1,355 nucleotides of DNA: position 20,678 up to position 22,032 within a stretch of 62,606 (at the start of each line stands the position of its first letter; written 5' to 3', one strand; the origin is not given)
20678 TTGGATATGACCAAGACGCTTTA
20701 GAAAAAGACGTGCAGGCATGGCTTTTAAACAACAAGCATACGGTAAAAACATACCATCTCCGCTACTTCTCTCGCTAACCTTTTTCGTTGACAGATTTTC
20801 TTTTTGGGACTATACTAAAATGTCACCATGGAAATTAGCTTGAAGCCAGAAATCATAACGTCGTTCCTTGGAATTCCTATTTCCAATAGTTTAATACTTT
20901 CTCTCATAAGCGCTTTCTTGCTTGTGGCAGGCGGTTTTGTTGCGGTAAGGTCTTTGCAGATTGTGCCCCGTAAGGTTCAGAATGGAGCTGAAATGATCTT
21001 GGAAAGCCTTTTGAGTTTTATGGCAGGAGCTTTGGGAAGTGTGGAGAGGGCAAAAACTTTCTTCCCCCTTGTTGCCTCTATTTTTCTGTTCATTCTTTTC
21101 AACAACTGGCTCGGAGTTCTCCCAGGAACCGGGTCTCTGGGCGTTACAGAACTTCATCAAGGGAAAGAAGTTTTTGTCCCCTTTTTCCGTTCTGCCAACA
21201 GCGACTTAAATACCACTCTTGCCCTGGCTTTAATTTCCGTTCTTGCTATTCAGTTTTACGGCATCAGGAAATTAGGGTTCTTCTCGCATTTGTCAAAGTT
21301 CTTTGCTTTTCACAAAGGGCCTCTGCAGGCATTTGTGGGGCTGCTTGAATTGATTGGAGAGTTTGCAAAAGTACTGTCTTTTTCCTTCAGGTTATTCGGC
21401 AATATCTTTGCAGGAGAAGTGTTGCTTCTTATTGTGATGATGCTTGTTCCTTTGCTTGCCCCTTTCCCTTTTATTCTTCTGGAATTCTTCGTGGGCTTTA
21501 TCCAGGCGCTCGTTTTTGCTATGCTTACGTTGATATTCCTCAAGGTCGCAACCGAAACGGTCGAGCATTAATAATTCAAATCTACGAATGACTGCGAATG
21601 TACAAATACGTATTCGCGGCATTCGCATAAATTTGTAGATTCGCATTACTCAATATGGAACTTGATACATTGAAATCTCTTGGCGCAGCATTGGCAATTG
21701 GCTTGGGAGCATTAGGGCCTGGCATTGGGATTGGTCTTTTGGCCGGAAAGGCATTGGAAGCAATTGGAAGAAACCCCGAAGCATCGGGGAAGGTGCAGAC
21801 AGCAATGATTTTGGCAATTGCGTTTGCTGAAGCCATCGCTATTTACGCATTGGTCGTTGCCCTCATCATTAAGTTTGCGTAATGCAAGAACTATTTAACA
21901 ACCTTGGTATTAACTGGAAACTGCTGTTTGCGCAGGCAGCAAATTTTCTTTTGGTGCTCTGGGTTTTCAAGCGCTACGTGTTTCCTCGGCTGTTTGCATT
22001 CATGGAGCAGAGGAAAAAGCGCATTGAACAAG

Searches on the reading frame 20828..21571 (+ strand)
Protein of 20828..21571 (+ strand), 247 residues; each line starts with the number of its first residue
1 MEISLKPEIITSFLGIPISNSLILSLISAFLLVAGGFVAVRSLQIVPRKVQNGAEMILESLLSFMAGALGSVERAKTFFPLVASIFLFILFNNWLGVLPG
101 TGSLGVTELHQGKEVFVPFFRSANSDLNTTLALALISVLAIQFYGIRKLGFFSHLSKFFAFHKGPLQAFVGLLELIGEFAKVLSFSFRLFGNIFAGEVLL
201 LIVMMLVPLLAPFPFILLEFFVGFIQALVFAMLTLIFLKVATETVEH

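Call 15: search_protein_families(library=pfam, proteins=[window:20828-21571:+])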
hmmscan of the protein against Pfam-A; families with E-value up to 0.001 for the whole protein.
window:20828-21571:+ (247 aa): 1 family
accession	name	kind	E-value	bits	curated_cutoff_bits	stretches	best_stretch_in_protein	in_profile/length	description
PF00119.25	ATP-synt_A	-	4.9e-44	151.2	33.9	1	23-239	2-217/217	ATP synthase A chain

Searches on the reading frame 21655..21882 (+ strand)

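Call 15: search_protein_families(library=pfam, proteins=[window:21655-21882:+])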
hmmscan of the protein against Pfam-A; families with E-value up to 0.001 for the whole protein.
window:21655-21882:+ (75 aa): 1 family
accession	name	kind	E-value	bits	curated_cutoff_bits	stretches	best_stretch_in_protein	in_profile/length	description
PF00137.26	ATP-synt_C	-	5e-19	68.7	24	1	9-72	1-60/60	ATP synthase subunit C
